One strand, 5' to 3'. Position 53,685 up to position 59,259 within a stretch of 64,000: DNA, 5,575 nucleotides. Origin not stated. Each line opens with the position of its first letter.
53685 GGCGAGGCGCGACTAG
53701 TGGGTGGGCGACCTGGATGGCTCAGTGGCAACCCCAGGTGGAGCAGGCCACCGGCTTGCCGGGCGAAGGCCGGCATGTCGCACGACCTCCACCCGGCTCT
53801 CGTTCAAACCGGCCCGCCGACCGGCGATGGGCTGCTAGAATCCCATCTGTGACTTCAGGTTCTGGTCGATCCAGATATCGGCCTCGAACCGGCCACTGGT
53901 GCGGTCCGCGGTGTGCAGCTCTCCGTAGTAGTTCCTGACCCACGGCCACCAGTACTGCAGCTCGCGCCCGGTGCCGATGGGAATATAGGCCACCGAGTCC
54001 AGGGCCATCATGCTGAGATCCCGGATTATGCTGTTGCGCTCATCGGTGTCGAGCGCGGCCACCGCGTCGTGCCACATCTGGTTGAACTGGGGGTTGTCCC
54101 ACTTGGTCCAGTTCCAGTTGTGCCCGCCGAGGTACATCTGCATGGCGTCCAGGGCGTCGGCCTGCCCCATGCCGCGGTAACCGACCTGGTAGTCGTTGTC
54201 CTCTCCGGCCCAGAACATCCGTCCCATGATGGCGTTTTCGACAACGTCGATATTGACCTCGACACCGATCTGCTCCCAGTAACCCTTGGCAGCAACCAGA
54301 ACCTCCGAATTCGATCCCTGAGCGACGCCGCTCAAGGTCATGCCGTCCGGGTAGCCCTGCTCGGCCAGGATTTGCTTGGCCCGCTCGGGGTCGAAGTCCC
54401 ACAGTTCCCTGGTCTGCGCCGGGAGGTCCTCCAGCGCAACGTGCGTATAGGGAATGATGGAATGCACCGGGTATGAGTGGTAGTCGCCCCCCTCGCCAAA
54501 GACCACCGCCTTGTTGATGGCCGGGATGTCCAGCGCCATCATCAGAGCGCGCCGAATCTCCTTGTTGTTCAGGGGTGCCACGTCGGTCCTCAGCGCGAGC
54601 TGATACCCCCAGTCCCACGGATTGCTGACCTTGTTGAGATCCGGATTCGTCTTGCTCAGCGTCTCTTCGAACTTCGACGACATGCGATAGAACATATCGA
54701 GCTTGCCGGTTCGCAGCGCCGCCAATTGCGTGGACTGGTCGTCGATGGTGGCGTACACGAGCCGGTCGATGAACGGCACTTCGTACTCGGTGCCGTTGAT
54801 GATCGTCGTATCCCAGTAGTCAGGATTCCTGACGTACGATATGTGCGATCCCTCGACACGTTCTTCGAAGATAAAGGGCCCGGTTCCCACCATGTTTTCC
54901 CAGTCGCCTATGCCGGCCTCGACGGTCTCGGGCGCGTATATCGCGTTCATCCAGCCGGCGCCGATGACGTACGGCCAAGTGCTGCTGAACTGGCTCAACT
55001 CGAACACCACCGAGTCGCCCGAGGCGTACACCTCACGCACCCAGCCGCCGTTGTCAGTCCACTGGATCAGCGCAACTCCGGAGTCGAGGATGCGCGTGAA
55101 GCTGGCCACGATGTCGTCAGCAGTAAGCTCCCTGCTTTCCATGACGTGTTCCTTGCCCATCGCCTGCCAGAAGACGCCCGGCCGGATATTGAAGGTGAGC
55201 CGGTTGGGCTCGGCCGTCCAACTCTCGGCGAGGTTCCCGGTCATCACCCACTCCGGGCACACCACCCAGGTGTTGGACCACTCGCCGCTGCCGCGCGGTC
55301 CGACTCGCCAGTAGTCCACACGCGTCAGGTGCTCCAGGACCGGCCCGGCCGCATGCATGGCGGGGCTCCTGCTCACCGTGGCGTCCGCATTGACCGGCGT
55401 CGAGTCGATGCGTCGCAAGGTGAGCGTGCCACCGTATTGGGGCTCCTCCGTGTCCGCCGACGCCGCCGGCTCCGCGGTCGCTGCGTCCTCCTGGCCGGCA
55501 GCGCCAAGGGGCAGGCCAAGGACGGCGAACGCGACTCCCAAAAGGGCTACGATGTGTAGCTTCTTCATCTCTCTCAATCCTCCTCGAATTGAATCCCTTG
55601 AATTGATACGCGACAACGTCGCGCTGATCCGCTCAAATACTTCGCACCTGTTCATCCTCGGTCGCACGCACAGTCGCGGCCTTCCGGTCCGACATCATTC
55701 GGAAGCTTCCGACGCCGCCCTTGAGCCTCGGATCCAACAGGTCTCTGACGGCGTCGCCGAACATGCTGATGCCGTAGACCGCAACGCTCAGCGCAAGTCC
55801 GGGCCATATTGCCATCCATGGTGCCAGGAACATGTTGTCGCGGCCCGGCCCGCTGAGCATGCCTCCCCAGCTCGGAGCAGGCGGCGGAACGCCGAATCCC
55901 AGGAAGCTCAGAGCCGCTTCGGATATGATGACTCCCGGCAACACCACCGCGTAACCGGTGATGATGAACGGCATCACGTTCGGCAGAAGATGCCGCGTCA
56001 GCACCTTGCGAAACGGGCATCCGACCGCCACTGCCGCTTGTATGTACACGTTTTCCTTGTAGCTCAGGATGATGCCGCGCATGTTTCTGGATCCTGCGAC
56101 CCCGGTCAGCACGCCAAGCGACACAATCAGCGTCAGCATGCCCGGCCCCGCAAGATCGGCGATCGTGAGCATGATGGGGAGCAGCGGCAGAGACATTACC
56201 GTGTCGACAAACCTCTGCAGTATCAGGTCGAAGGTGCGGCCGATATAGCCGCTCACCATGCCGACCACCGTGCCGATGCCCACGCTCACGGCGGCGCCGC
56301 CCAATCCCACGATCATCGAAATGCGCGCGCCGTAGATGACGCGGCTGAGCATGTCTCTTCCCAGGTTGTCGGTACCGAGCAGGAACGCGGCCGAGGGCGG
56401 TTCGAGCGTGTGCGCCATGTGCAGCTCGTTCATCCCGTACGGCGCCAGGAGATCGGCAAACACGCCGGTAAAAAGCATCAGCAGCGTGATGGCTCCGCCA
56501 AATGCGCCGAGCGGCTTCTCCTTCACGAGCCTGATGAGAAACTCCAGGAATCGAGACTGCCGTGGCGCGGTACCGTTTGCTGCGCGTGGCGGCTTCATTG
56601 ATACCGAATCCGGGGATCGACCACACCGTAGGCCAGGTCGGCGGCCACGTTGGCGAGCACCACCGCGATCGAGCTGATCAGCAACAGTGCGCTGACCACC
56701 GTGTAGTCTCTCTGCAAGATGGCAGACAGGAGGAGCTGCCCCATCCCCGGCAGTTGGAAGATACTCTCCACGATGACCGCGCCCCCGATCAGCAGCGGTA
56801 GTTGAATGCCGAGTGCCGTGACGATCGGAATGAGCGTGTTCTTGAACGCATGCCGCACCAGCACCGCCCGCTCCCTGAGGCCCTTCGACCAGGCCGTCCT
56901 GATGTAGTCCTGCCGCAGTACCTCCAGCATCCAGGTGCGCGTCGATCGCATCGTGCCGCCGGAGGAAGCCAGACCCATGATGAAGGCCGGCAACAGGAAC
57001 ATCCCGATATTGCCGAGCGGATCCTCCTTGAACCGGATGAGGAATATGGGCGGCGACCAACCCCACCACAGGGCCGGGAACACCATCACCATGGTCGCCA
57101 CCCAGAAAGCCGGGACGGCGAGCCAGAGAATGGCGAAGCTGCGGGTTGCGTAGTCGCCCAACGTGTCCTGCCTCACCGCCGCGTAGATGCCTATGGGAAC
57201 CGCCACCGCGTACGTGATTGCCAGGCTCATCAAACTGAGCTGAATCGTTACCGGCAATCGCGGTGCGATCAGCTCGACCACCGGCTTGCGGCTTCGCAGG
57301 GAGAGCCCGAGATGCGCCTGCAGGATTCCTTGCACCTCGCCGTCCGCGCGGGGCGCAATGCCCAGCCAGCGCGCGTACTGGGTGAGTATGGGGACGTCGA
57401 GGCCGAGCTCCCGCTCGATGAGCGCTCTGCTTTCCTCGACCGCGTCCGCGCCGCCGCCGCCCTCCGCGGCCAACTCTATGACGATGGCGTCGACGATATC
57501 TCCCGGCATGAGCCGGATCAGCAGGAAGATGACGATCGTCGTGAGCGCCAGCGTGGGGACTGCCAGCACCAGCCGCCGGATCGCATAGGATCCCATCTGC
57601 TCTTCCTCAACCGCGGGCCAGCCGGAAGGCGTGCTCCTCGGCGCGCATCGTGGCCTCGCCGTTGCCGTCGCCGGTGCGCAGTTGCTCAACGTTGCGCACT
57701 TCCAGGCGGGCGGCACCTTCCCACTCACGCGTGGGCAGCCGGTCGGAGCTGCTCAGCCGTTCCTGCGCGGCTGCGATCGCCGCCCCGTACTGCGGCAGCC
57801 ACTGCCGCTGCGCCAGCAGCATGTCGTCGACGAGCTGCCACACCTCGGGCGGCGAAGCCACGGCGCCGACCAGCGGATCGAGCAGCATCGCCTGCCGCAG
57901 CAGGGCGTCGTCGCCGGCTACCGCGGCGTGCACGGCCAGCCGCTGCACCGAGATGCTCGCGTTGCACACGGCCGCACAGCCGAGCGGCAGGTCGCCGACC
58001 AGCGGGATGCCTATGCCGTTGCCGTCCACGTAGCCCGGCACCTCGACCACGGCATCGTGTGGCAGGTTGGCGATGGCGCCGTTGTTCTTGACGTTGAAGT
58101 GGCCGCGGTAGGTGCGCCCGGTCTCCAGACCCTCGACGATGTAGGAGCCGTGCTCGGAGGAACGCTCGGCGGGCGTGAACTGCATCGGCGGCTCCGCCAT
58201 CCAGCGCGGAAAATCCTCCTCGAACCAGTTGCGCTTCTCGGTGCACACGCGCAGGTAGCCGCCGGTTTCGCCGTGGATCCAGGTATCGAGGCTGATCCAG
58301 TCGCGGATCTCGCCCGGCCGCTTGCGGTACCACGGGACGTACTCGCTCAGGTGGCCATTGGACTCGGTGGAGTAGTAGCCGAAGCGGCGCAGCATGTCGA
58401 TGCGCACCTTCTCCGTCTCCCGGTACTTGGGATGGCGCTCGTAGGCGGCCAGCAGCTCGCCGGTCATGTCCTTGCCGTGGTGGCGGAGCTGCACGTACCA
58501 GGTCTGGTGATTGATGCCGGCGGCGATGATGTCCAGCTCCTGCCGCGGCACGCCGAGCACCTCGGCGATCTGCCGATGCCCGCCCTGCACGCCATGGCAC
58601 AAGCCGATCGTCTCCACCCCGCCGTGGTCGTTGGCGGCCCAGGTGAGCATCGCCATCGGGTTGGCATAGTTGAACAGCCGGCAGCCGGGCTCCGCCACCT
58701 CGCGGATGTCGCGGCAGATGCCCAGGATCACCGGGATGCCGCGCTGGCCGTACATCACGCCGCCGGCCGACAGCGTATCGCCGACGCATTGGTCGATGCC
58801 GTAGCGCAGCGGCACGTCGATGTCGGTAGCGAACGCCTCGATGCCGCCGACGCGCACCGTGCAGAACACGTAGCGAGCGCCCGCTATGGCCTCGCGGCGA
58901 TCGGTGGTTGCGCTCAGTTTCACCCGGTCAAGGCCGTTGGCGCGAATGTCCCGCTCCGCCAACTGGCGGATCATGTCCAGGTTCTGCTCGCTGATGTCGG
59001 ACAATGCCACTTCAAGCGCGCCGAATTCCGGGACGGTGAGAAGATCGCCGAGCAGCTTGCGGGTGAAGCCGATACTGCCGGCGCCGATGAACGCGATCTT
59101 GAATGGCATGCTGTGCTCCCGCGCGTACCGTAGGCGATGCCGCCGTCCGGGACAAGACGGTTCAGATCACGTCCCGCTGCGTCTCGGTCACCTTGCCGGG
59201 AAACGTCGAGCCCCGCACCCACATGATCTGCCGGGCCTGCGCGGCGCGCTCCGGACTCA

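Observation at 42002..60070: Glycan-processing island unusually rich in Fe(II)/2-oxoglutarate dioxygenases (3x PhyH, 1x TauD/AtsK-like) together with GH32 x2, GH4, Gfo/Idh/MocA, cupin and ATPase-less Opp-like importers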

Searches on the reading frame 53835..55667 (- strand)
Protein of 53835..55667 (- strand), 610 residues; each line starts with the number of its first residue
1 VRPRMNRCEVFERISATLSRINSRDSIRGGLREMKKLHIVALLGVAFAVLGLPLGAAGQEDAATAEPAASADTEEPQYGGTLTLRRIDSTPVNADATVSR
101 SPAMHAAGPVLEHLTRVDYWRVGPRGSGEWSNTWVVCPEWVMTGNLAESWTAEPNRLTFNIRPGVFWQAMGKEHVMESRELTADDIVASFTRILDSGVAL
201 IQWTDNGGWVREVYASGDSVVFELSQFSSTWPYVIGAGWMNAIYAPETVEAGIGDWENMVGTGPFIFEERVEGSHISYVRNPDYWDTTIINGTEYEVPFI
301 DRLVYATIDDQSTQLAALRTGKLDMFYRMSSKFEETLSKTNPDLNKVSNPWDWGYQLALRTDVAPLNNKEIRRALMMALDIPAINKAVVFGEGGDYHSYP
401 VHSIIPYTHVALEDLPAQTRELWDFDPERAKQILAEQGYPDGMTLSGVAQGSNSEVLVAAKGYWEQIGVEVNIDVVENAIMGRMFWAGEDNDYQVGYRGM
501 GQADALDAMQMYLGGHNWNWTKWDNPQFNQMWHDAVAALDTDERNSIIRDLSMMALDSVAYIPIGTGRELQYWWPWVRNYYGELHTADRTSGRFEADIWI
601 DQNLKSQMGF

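Call 6: search_protein_families(library=pfam, proteins=[window:53835-55667:-], max_evalue=0.001)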
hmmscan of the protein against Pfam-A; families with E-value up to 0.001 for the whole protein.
window:53835-55667:- (610 aa): 1 family
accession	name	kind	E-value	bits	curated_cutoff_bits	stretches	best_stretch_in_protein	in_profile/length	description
PF00496.27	SBP_bac_5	-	2.6e-53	181.9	32.4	1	143-518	3-366/368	Bacterial extracellular solute-binding proteins, family 5 Middle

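Call 12: search_protein_families(library=ncbifam, proteins=[window:53835-55568:-], max_evalue=0.001)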
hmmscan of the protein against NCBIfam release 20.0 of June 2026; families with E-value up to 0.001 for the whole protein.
window:53835-55568:- (577 aa): 9 families
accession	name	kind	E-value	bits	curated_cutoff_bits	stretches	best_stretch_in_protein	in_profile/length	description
NF045467.1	Opp4A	equivalog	2.4e-21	75.6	650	1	224-538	205-532/556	oligopeptide ABC transporter substrate-binding protein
NF043070.1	DppA_dipep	equivalog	1.2e-20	73.6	1005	1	111-524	76-496/535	dipeptide ABC transporter periplasmic-binding protein DppA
NF011684.0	PRK15104.1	equivalog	6.6e-15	54.8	947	1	224-549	209-526/543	oligopeptide ABC transporter substrate-binding protein OppA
NF011689.0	PRK15109.1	equivalog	8.7e-15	54.4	560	1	225-522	211-498/547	ABC transporter substrate-binding protein SapA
NF011942.0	PRK15413.1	equivalog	2.3e-12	46.4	594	1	226-444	182-384/512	glutathione ABC transporter substrate-binding protein GsiB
NF045468.1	Opp5A_nikA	equivalog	7.3e-12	44.5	600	1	111-408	59-320/488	nickel ABC transporter substrate-binding protein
TIGR04028.1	SBP_KPN_01854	hypoth_equivalog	8.1e-12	44.5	468.5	1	215-471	151-408/509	TIGR04028 family ABC transporter substrate-binding protein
TIGR02294.1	nickel_nikA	equivalog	6.3e-11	41.5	393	1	224-407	160-328/501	nickel ABC transporter substrate-binding protein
NF007287.0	PRK09755.1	equivalog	7.2e-05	21.8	1098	0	213-355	189-325/535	ABC transporter substrate-binding protein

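Call 89: search_dna_similar(query=window:53835-55568:-, collection=plasmids, mode=protein, max_rows=15)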
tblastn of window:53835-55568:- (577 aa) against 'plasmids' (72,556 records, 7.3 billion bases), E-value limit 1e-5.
Records with a match: 3102; places in all: 5594; records where one place covers at least 80% of the query: 188.
Best place of each record, by identity: <60% 3102.
By first word of the organism name: Klebsiella 938; Rhizobium 454; Agrobacterium 238; Sinorhizobium 165; Borreliella 100; Pseudosulfitobacter 93; Phaeobacter 58; Paracoccus 50; Enterobacter 47; Pantoea 46; and 181 more.
By predicted mobility (MOB-suite, as given by PLSDB): non-mobilizable 1576; conjugative 1258; mobilizable 268.
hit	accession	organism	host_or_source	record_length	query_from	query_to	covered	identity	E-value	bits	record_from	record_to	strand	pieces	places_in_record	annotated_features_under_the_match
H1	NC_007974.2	Cupriavidus metallidurans CH34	-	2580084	75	577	87%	32.2%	8e-70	252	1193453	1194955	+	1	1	none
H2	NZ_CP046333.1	Cupriavidus metallidurans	sedimentation pond in a zinc factory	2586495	75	577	87%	32.2%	8e-70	252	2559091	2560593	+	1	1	none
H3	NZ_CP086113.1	Skermanella rosea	single cell,hydrocarbon-contaminated ...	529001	44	570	91%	25.1%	8e-22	108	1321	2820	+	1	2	ABC transporter substrate-binding protein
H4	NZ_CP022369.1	Azospirillum sp. TSH58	single cell,paddy soils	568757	44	570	91%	24.8%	5e-19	99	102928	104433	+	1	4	ABC transporter substrate-binding protein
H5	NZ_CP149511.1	Pararhizobium sp. A13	Aeschynomene indica,cell ...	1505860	63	561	86%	25.9%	1e-17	95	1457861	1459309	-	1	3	none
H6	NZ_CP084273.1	Caballeronia grimmiae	Leptoglossus zonatus,Cell culture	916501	109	551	77%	28.2%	2e-26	122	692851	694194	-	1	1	ABC transporter substrate-binding protein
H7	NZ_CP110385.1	Tritonibacter mobilis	-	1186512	46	569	91%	23.8%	7e-12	76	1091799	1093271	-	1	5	record has no annotation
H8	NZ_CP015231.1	Tritonibacter mobilis F1926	cell culture,seawater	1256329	46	569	91%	23.8%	9e-12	76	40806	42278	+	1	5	record has no annotation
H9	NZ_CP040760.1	Paracoccus liaowanqingii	Tibetan antelope,cell culture,feces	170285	44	518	82%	26.0%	3e-10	71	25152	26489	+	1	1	ABC transporter substrate-binding protein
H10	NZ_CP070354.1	Ensifer sp. PDNC004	cell culture,Plastic debris in ...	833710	87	576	85%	25.1%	5e-18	96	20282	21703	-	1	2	ABC transporter substrate-binding protein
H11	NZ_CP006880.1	Rhizobium gallicum bv. gallicum R602sp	Phaseolus vulgaris,whole ...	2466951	63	544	84%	25.4%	4e-17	93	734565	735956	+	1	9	record has no annotation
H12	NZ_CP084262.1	Caballeronia sp. SL2Y3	Jalysus wickhami,Cell culture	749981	109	551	77%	27.5%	3e-27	125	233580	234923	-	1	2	ABC transporter substrate-binding protein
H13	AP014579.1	Burkholderia sp. RPE67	Riptortus pedestris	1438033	113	551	76%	27.7%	4e-23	112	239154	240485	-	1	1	periplasmic dipeptide transport protein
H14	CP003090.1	Burkholderia sp. YI23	-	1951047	113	551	76%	27.7%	5e-23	112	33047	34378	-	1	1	periplasmic dipeptide transport protein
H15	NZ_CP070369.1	Paracoccus methylovorus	whole organism,grassland soil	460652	69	531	80%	26.2%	3e-20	103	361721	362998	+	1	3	ABC transporter substrate-binding protein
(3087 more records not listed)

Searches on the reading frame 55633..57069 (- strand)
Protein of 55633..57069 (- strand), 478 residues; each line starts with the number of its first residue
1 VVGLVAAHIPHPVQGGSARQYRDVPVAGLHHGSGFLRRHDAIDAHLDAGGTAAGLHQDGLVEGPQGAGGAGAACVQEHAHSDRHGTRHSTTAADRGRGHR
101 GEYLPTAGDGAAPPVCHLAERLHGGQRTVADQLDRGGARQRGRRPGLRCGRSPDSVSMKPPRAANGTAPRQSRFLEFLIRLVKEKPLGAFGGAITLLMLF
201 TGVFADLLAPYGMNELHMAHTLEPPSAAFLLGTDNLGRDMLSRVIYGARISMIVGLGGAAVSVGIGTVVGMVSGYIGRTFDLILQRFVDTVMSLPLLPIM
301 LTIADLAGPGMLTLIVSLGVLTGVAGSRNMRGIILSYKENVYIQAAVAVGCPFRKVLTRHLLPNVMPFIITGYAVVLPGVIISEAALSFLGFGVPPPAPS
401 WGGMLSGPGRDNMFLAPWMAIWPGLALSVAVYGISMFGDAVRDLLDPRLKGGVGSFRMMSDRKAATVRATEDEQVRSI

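Call 6: search_protein_families(library=pfam, proteins=[window:55633-57069:-], max_evalue=0.001)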
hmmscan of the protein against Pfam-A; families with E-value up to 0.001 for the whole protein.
window:55633-57069:- (478 aa): 2 families
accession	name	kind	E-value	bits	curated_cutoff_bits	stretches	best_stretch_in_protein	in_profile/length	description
PF00528.27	BPD_transp_1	-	2.6e-24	86.4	26.4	1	266-450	1-183/184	Binding-protein-dependent transport system inner membrane component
PF12911.12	OppC_N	-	0.00037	20.7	23.9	0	183-225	11-53/53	N-terminal TM domain of oligopeptide transport permease C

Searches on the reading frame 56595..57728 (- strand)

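Call 6: search_protein_families(library=pfam, proteins=[window:56595-57728:-], max_evalue=0.001)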
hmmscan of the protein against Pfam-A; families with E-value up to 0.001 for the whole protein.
window:56595-57728:- (377 aa): 2 families
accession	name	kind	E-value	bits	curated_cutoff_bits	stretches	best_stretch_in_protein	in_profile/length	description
PF00528.27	BPD_transp_1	-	4.1e-35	121.6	26.4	1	176-375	1-183/184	Binding-protein-dependent transport system inner membrane component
PF19300.4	BPD_transp_1_N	-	1.4e-10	41.8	23.8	1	47-164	3-113/114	Binding-prot-dependent transport system membrane comp, N-term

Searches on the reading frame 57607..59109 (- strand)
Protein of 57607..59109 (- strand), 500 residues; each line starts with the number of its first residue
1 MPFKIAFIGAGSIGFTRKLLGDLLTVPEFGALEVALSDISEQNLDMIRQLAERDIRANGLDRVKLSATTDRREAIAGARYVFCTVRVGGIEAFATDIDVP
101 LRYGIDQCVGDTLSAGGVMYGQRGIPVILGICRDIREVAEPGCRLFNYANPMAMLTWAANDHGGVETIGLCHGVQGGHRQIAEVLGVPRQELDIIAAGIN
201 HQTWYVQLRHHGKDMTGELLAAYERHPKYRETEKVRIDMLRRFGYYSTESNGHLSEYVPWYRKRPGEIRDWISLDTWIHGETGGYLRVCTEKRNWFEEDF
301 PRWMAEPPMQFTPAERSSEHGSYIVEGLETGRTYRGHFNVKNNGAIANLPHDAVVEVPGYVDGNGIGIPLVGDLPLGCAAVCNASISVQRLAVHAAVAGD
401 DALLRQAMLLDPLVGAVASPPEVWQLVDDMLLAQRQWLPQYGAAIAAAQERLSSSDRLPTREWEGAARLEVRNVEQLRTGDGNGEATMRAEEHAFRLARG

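Call 6: search_protein_families(library=pfam, proteins=[window:57607-59109:-], max_evalue=0.001)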
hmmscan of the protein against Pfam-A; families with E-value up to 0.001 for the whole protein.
window:57607-59109:- (500 aa): 2 families
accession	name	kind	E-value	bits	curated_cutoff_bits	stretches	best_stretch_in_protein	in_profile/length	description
PF11975.13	Glyco_hydro_4C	-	4.4e-50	171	24.1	1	197-414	2-211/211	Family 4 glycosyl hydrolase C-terminal domain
PF02056.22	Glyco_hydro_4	-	4.2e-45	154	23.2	1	4-186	1-182/183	Family 4 glycosyl hydrolase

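Call 12: search_protein_families(library=ncbifam, proteins=[window:57607-59109:-], max_evalue=0.001)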
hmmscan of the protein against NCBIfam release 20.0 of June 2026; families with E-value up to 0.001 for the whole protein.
window:57607-59109:- (500 aa): 2 families
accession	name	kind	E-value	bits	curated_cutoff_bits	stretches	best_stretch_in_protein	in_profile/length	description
NF011657.0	PRK15076.1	subfamily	1.7e-172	573.9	486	1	2-442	2-430/432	alpha-galactosidase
NF041089.1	alpha_gluc_AglA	equivalog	3e-35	121.9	650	2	3-224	1-223/464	alpha-glucosidase AglA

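Call 90: search_dna_similar(query=window:57607-59109:-, collection=plasmids, mode=protein, max_rows=12)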
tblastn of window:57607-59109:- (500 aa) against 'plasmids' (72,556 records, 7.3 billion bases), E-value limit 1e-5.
Records with a match: 709; places in all: 1110; records where one place covers at least 80% of the query: 673.
Best place of each record, by identity: 60-80% 229; <60% 480.
By first word of the organism name: Rhizobium 214; Enterococcus 135; Sinorhizobium 80; Klebsiella 37; Priestia 17; Enterobacter 14; Rahnella 13; Azospirillum 12; Roseomonas 11; Escherichia 10; and 72 more.
By predicted mobility (MOB-suite, as given by PLSDB): non-mobilizable 377; conjugative 191; mobilizable 141.
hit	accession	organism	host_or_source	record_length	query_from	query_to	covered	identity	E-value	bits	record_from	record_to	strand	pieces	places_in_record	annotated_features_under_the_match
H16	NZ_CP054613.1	Paenibacillus cellulosilyticus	cell culture,soil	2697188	1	477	95%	70.0%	0e+0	712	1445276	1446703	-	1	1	none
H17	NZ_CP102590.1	Niallia taxi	-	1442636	1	477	95%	67.7%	0e+0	715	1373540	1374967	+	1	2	none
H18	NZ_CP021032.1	Rhizobium sp. NXC14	Phaseolus vulgaris,cell culture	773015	1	500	100%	61.0%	0e+0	629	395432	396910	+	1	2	alpha-glucosidase/alpha-galactosidase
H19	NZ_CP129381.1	Rhizobium sp. SSA_523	single cell,Sea water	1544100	1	478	96%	62.7%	0e+0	618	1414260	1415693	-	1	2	none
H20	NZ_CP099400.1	Rhizobium sp. Pop5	Phaseolus vulgaris,Cell culture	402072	1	478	96%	62.5%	0e+0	634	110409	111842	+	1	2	alpha-glucosidase/alpha-galactosidase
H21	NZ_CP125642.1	Rhizobium sp. BT03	Phaseolus vulgaris,Pure culture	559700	1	478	96%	62.3%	0e+0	625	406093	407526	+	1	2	alpha-glucosidase/alpha-galactosidase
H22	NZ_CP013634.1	Rhizobium sp. N324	Phaseolus vulgaris,Whole ...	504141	1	478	96%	62.3%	0e+0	625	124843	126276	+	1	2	alpha-glucosidase/alpha-galactosidase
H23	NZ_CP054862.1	Martelella sp. NC20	single cell,Soudan mine sediment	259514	3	478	95%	62.5%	0e+0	622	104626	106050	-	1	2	alpha-glucosidase/alpha-galactosidase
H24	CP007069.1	Rhizobium leguminosarum bv. trifolii CB782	plant root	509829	1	478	96%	62.1%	0e+0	627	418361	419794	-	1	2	alpha-galactosidase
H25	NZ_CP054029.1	Rhizobium hidalgonense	Pisum sativum l. (pea),Pure culture,Pea ...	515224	1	478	96%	62.1%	0e+0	627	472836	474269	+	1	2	alpha-glucosidase/alpha-galactosidase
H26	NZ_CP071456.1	Rhizobium lentis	lentil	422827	1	478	96%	62.1%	0e+0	624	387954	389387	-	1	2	alpha-glucosidase/alpha-galactosidase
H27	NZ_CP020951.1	Rhizobium sp. CIAT894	-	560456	1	478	96%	62.1%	0e+0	624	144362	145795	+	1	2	alpha-glucosidase/alpha-galactosidase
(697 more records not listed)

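Call 91: get_annotated_region(hit=H24, flank=7000)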
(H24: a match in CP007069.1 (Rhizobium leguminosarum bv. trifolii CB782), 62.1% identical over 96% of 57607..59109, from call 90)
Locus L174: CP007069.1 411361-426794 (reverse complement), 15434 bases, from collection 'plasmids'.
description: Rhizobium leguminosarum bv. trifolii CB782 plasmid, complete sequence
organism: Rhizobium leguminosarum bv. trifolii CB782 (NCBI taxid 1033991)
taxonomy: Bacteria; Pseudomonadota; Alphaproteobacteria; Hyphomicrobiales; Rhizobiaceae; Rhizobium; Rhizobium leguminosarum; Rhizobium leguminosarum bv. trifolii CB782
host: -; source: plant root; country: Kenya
typing (MOB-suite, as given by PLSDB): non-mobilizable
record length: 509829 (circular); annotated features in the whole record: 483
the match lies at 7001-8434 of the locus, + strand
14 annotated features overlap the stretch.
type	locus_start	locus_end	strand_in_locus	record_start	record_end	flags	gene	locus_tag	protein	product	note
CDS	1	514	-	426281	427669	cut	-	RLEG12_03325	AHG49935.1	mechanosensitive ion channel protein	-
CDS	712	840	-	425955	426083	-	-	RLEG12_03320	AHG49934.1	hypothetical protein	-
CDS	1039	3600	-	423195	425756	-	-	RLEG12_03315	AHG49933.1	dehydrogenase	-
CDS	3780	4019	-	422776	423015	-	-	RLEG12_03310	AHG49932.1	hypothetical protein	-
CDS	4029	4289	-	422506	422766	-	-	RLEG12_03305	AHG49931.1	hypothetical protein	-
CDS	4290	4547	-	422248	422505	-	-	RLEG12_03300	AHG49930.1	XRE family transcriptional regulator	-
CDS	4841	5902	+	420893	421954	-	-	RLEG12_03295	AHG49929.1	SAM-dependent methyltransferase PhcB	-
CDS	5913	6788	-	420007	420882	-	-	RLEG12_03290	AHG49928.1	AraC family transcriptional regulator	-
CDS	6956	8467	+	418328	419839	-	-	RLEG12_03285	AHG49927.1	alpha-galactosidase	-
CDS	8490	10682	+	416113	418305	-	-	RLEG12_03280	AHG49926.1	periplasmic alpha-galactoside-binding protein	-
CDS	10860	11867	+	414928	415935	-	-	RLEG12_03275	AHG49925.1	ABC transporter permease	-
CDS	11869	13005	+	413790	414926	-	-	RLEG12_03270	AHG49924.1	ABC transporter permease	-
CDS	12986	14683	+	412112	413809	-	-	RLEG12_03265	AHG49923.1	peptide ABC transporter ATPase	-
CDS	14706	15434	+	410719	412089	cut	-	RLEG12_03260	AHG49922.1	alpha-galactosidase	-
